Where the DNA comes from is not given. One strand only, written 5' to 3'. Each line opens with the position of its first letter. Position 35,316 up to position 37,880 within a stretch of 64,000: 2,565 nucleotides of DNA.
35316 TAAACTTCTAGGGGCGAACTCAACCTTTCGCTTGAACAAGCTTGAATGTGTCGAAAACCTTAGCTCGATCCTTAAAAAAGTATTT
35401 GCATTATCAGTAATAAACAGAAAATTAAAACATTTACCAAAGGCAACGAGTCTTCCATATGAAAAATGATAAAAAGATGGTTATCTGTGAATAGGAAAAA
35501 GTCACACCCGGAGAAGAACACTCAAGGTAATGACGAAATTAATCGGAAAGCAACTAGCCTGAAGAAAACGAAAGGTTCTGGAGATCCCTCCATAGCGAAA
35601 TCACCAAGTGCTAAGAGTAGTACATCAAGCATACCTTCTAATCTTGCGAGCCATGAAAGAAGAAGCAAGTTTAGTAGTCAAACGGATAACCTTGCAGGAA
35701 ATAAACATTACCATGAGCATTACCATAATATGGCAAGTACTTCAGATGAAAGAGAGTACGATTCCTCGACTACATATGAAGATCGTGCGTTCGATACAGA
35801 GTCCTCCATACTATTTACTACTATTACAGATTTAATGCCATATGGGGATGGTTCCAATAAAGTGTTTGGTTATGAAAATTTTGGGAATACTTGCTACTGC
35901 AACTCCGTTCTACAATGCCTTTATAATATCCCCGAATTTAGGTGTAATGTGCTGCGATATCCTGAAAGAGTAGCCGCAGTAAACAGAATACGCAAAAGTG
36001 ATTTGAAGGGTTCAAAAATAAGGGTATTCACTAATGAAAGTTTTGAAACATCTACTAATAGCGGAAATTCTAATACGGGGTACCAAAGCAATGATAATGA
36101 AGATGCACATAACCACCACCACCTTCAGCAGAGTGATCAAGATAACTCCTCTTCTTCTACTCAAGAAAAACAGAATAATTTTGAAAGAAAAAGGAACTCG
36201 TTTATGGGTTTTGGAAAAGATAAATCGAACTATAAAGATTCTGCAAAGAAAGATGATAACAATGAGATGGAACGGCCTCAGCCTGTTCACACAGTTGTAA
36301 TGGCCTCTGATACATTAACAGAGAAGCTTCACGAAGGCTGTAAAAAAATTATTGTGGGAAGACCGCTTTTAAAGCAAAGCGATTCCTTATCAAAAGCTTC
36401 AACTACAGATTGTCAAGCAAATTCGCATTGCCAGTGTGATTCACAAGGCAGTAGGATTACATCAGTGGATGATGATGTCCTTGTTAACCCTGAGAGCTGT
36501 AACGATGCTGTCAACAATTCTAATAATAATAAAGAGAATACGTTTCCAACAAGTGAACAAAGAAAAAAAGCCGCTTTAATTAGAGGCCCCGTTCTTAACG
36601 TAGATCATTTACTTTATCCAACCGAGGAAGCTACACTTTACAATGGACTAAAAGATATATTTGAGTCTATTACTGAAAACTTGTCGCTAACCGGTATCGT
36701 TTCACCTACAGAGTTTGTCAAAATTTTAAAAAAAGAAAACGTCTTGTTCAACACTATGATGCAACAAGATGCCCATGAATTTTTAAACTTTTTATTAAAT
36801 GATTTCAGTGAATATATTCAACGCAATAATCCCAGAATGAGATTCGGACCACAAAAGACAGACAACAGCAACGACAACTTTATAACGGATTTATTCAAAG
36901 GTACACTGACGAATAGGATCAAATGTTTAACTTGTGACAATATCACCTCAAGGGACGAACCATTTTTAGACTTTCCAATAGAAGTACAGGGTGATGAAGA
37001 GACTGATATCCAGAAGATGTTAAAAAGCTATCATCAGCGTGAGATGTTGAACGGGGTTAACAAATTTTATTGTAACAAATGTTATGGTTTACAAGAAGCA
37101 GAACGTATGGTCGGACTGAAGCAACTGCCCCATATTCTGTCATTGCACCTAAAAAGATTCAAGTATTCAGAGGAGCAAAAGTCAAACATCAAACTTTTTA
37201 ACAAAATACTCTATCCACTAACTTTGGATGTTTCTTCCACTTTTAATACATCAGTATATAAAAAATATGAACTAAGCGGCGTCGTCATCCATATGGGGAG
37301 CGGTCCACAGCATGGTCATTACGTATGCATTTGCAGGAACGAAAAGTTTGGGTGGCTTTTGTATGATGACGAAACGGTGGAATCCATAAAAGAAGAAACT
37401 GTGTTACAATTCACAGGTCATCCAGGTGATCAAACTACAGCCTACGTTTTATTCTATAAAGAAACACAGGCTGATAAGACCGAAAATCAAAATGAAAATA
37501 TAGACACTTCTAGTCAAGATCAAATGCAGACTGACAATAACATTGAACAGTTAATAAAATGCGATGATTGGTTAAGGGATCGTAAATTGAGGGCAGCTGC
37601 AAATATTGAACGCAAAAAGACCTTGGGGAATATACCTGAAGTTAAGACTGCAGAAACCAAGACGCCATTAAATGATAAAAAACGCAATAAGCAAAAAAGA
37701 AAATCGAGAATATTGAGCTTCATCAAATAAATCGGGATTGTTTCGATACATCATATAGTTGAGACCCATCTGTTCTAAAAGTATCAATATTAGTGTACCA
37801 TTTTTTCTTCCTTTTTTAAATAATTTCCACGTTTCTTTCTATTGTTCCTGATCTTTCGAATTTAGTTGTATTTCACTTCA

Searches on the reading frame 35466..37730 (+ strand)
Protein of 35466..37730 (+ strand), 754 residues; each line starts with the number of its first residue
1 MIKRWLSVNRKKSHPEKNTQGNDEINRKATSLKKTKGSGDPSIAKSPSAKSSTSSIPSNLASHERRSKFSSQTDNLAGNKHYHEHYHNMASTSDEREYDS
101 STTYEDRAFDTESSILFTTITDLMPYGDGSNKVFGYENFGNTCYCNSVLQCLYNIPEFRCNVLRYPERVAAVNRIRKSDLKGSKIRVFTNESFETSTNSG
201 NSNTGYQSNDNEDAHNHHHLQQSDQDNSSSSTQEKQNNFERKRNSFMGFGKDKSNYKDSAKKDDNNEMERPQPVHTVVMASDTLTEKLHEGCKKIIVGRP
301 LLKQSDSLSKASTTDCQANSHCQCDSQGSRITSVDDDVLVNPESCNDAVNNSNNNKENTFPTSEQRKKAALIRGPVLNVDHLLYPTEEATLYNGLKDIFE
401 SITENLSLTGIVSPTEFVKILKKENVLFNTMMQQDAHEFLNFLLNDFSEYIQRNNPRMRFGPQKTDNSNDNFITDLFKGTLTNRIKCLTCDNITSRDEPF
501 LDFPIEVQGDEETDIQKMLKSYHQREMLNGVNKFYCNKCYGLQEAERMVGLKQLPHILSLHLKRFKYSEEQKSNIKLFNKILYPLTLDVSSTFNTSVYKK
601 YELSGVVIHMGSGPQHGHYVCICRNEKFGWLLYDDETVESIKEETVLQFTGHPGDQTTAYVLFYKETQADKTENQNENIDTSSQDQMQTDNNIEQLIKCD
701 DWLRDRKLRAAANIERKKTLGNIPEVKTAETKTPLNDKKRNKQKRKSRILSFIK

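Call 5: find_encoding_contigs(protein=window:35466-37730:+, flank=6000, max_places=10)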
Protein window:35466-37730:+ (754 aa): 23 contigs read that carry it; 10 places shown.
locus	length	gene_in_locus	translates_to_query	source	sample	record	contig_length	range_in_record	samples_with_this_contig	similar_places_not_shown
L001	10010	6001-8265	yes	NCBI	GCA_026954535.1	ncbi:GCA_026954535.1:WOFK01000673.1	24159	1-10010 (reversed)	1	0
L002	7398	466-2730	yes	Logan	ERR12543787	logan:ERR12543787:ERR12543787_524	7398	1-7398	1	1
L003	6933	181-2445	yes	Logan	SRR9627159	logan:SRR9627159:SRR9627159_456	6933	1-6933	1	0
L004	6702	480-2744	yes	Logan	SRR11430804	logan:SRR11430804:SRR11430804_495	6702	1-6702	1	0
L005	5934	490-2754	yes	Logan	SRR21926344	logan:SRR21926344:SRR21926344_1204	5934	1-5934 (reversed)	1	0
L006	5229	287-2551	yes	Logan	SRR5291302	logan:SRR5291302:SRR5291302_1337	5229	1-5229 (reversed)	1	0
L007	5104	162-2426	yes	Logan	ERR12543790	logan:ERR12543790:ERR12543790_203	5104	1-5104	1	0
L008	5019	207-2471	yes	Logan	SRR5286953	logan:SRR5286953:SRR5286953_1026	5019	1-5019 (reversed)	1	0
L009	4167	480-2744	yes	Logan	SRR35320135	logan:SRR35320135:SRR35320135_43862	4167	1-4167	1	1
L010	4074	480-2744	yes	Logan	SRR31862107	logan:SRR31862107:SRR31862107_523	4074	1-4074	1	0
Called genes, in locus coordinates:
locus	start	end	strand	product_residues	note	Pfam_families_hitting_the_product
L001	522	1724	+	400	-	PF14520:HHH_5, PF00154:RecA_N, PF08423:Rad51, PF13481:AAA_25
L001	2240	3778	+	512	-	PF08238:Sel1 (faint)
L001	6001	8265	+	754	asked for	PF00443:UCH, PF13423:UCH_1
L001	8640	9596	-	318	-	PF13793:Pribosyltran_N, PF00156:Pribosyltran, PF14572:Pribosyl_synth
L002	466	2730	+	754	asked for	PF00443:UCH, PF13423:UCH_1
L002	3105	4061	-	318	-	PF13793:Pribosyltran_N, PF00156:Pribosyltran, PF14572:Pribosyl_synth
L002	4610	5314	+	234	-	PF00179:UQ_con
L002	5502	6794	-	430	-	PF08240:ADH_N, PF13602:ADH_zinc_N_2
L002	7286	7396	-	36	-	?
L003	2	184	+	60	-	?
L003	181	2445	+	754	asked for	PF00443:UCH, PF13423:UCH_1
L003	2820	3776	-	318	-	PF13793:Pribosyltran_N, PF00156:Pribosyltran, PF14572:Pribosyl_synth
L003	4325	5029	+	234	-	PF00179:UQ_con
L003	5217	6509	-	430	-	PF08240:ADH_N, PF13602:ADH_zinc_N_2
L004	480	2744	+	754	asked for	PF00443:UCH, PF13423:UCH_1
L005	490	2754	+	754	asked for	PF00443:UCH, PF13423:UCH_1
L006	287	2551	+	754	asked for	PF00443:UCH, PF13423:UCH_1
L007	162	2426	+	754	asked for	PF00443:UCH, PF13423:UCH_1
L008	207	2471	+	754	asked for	PF00443:UCH, PF13423:UCH_1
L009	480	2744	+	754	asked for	PF00443:UCH, PF13423:UCH_1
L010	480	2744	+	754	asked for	PF00443:UCH, PF13423:UCH_1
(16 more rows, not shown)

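Call 6: search_solved_structures(query=window:35466-37727:+)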
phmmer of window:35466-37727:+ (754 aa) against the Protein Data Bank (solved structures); distinct sequences matched with E-value up to 0.001: 98 (the best 60 are shown).
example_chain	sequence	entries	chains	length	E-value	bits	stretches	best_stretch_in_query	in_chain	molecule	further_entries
5k16_A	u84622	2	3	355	2.2e-67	230.8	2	385-666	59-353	Ubiquitin carboxyl-terminal hydrolase 12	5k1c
5l8w_A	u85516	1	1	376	2.4e-67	230.7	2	385-666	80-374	Ubiquitin carboxyl-terminal hydrolase 12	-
5k1b_A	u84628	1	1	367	2.5e-67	230.6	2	385-666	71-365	Ubiquitin carboxyl-terminal hydrolase 12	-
6jlq_A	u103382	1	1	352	6.4e-67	229.3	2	390-669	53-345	Ubiquitin carboxyl-terminal hydrolase 46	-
5cvm_A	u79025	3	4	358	1.3e-66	228.3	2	390-666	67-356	Ubiquitin carboxyl-terminal hydrolase 46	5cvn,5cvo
5k1a_A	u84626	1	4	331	2e-66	227.7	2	385-666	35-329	Ubiquitin carboxyl-terminal hydrolase 12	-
5l8h_A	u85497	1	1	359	3.1e-66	227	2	390-666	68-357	Ubiquitin carboxyl-terminal hydrolase 46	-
2gfo_A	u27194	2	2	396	4.4e-30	107.6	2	412-662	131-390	Ubiquitin carboxyl-terminal hydrolase 8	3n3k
8xpn_A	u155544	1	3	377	9.1e-30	106.5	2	411-662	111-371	Ubiquitin carboxyl-terminal hydrolase 8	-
4fip_A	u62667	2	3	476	1.5e-28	102.5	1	429-649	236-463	Ubiquitin carboxyl-terminal hydrolase 8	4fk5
3m99_A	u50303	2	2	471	5.4e-28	100.6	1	429-649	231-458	Ubiquitin carboxyl-terminal hydrolase 8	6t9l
3mhh_A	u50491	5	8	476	5.6e-28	100.6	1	429-649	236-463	Ubiquitin carboxyl-terminal hydrolase 8 | Ubiquitin carboxyl-terminal hydrolase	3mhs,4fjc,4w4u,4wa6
4zux_U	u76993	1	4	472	4.6e-27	97.6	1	429-649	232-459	Ubiquitin carboxyl-terminal hydrolase 8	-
6aqr_A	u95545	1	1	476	4.8e-27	97.5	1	429-649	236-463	Ubiquitin carboxyl-terminal hydrolase 8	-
8itn_A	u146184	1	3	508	5.4e-27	97.3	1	468-594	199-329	Ubiquitin carboxyl-terminal hydrolase 47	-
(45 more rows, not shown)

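Call 29: find_homologous_proteins(query=window:35466-37727:+, max_evalue=1e-100)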
Query window:35466-37727:+ (754 aa): 114 proteins with E <= 1e-100 among 8000 candidates.
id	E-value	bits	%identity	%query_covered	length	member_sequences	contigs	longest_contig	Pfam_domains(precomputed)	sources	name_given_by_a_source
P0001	0.0e+0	1699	99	100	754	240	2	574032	PF00443.36,PF13423.13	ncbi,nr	ncbi:Ubp9p [Saccharomyces cerevisiae YJM1573]|nr:Ubp9p [Saccharomyces cerevisiae YJM1402] AJU56599.1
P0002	0.0e+0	1482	87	99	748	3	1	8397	PF00443.36,PF13423.13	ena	-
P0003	0.0e+0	1269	76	100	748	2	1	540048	PF00443.36,PF13423.13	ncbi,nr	ncbi:hypothetical protein SKDZ_05G1780 [Saccharomyces kudriavzevii ZP591]|nr:hypothetical protein SK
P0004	0.0e+0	1222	74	100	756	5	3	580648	PF00443.36,PF13423.13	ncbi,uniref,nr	ncbi:hypothetical protein SEUBUCD646_0E01860 [Saccharomyces eubayanus]|uniref:Ubiquitin carboxyl-ter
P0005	0.0e+0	1216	73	100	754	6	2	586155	PF00443.36,PF13423.13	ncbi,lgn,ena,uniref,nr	ncbi:hypothetical protein N7582_001569 [Saccharomyces uvarum]|uniref:Ubiquitin carboxyl-terminal hyd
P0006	0.0e+0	1207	73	100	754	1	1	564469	PF00443.36,PF13423.13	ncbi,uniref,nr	ncbi:hypothetical protein SUVZ_05G1790 [Saccharomyces uvarum]|uniref:Ubiquitin carboxyl-terminal hyd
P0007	0.0e+0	1204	72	100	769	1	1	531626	PF00443.36,PF13423.13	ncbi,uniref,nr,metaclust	ncbi:ubp9p [Saccharomyces arboricola H-6]|uniref:Ubiquitin carboxyl-terminal hydrolase n=1 Tax=Sacch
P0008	7.7e-202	690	51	87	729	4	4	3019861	PF00443.36,PF13423.13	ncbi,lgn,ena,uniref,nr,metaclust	ncbi:hypothetical protein NCAS_0A14370 [Naumovozyma castellii]|uniref:Ubiquitin carboxyl-terminal hy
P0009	1.5e-200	686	51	82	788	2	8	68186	PF00443.36,PF13423.13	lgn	-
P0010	1.2e-199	683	47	95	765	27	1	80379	PF00443.36,PF13423.13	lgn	-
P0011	2.5e-199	682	48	95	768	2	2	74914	PF00443.36,PF13423.13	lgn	-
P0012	3.2e-194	665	49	90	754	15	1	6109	PF00443.36,PF13423.13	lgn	-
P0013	3.4e-193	662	48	94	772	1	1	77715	PF00443.36,PF13423.13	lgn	-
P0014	4.3e-193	661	48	95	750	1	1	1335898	PF00443.36,PF13423.13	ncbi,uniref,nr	ncbi:hypothetical protein HG537_0B05610 [Torulaspora globosa]|uniref:Ubiquitin carboxyl-terminal hyd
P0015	3.1e-192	658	46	100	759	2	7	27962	PF00443.36,PF13423.13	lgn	-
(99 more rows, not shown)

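Call 30: find_encoding_contigs(protein=P0002, flank=4000, max_places=3)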
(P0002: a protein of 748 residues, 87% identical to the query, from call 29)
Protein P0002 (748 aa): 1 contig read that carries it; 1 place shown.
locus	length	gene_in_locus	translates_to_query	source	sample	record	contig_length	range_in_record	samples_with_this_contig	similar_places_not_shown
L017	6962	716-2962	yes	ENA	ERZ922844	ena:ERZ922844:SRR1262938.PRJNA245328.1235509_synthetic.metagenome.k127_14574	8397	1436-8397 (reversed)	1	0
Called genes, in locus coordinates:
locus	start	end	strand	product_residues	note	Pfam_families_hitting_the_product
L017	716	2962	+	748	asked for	PF00443:UCH, PF13423:UCH_1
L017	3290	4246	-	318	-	PF13793:Pribosyltran_N, PF00156:Pribosyltran, PF14572:Pribosyl_synth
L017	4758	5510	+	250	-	PF00179:UQ_con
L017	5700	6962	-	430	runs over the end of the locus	PF08240:ADH_N, PF13602:ADH_zinc_N_2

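Call 31: find_encoding_contigs(protein=P0003, flank=4000, max_places=2)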
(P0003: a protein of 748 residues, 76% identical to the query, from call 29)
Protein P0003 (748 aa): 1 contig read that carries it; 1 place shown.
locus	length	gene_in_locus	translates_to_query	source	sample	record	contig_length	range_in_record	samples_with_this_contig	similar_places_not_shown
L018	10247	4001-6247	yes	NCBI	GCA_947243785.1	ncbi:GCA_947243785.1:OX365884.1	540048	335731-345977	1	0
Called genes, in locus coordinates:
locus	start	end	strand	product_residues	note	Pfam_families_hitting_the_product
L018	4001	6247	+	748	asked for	PF00443:UCH, PF13423:UCH_1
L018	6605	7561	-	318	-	PF13793:Pribosyltran_N, PF00156:Pribosyltran, PF14572:Pribosyl_synth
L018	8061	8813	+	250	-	PF00179:UQ_con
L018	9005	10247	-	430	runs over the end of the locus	PF08240:ADH_N, PF13602:ADH_zinc_N_2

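Call 32: find_encoding_contigs(protein=P0001, flank=4000, max_places=4)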
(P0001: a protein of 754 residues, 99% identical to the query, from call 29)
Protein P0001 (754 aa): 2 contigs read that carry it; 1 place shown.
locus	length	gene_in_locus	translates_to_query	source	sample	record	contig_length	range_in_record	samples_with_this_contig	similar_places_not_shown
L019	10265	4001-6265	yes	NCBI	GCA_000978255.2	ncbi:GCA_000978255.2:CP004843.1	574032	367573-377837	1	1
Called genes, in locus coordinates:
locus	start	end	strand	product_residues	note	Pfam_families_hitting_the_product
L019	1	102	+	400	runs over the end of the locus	PF14520:HHH_5, PF00154:RecA_N, PF08423:Rad51, PF13481:AAA_25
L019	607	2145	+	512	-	PF08238:Sel1 (faint)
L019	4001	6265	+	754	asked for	PF00443:UCH, PF13423:UCH_1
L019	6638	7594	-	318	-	PF13793:Pribosyltran_N, PF00156:Pribosyltran, PF14572:Pribosyl_synth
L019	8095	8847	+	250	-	PF00179:UQ_con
